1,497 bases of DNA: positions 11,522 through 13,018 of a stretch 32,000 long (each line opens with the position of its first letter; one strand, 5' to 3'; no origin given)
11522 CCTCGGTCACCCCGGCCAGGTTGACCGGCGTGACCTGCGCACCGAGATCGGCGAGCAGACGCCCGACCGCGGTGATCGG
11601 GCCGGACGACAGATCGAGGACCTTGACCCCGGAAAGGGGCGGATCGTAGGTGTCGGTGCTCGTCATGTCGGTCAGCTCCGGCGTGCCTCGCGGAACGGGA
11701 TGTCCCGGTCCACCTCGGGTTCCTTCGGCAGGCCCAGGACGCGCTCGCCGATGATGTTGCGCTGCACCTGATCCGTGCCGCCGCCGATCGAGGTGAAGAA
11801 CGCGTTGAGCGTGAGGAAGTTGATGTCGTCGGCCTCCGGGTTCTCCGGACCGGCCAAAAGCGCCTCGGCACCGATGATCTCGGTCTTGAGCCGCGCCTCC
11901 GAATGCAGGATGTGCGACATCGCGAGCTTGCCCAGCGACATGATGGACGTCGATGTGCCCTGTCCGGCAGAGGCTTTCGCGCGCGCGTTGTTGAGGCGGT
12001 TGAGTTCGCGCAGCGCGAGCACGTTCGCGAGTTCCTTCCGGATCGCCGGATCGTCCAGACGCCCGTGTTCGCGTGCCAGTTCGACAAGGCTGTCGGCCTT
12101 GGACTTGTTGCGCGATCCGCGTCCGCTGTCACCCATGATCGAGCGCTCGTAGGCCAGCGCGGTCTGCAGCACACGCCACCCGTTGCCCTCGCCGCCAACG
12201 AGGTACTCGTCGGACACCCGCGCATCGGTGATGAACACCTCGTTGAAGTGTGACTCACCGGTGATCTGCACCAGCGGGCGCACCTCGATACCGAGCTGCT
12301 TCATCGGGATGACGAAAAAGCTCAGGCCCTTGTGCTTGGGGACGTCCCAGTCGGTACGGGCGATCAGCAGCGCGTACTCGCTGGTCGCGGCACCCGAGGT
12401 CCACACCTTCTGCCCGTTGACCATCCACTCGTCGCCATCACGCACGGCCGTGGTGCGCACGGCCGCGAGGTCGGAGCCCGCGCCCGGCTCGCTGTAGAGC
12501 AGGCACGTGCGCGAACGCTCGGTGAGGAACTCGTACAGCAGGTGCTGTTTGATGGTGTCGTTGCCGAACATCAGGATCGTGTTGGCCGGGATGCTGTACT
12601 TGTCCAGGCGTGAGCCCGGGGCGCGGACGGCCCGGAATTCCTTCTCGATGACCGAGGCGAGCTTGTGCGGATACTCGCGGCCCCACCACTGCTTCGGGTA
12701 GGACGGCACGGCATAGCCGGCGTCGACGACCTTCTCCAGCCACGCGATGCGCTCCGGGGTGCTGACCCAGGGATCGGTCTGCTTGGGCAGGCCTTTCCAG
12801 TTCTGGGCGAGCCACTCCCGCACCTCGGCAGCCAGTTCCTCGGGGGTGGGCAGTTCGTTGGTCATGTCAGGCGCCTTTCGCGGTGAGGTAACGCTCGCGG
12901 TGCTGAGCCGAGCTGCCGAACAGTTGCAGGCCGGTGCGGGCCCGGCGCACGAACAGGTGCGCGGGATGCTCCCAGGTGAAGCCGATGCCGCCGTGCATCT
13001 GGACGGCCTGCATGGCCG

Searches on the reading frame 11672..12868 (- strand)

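Call 14: search_protein_families(library=ncbifam, proteins=[window:11672-12868:-], max_evalue=0.00001)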
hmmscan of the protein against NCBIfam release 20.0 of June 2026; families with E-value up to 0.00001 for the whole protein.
window:11672-12868:- (398 aa): 13 families
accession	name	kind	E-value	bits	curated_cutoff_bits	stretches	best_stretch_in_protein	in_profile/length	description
TIGR03204.1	pimC_large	equivalog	6.7e-46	156.9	623.85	1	37-380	39-395/395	pimeloyl-CoA dehydrogenase large subunit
NF043006.1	CyhCrbnylCoADH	equivalog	8.9e-25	87.5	650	1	90-376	89-374/380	cyclohexane-1-carbonyl-CoA dehydrogenase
NF008997.0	PRK12341.1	equivalog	1.4e-22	80.3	537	1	95-252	93-252/382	acyl-CoA dehydrogenase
NF042972.1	AcrlCoAredClosAcrC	equivalog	1.4e-22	79.9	640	1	44-242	42-242/378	acryloyl-CoA reductase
NF053553.1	prodigi_MBC_PigA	equivalog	1.9e-20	73.3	500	1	98-379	100-380/381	prodigiosin MBC biosynthesis dehydrogenase PigA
NF045552.1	GlutCoADH_Des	equivalog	2.8e-20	72.9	470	1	94-242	95-244/387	glutaryl-CoA dehydrogenase Acd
NF042439.1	SulpropCoADesulf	equivalog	3.3e-17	62.3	600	1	54-224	40-214/379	3-sulfinopropanoyl-CoA desulfinase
NF045652.1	ProlPCPDhRedW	equivalog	2.2e-16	59.7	650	1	98-380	95-375/376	L-prolyl-[peptidyl-carrier protein] dehydrogenase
TIGR03207.1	cyc_hxne_CoA_dh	equivalog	3.5e-16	58.9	575.35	1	102-246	97-242/372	cyclohexanecarboxyl-CoA dehydrogenase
NF052270.1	Staph_DH_FadE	equivalog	8.1e-14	51.2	600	1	96-198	115-214/400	acyl-CoA dehydrogenase FadE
NF002885.1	PRK03354.1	equivalog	1.3e-13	50.8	540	1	12-251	12-248/378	crotonobetainyl-CoA dehydrogenase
NF058590.1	AcCoDHFadEBacil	equivalog_domain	1.7e-10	40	600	1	91-253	107-268/586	acyl-CoA dehydrogenase FadE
NF037942.1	ac_ACP_DH_MbtN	equivalog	4e-06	25.8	700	1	117-246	107-238/376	mycobactin biosynthesis acyl-ACP dehydrogenase MbtN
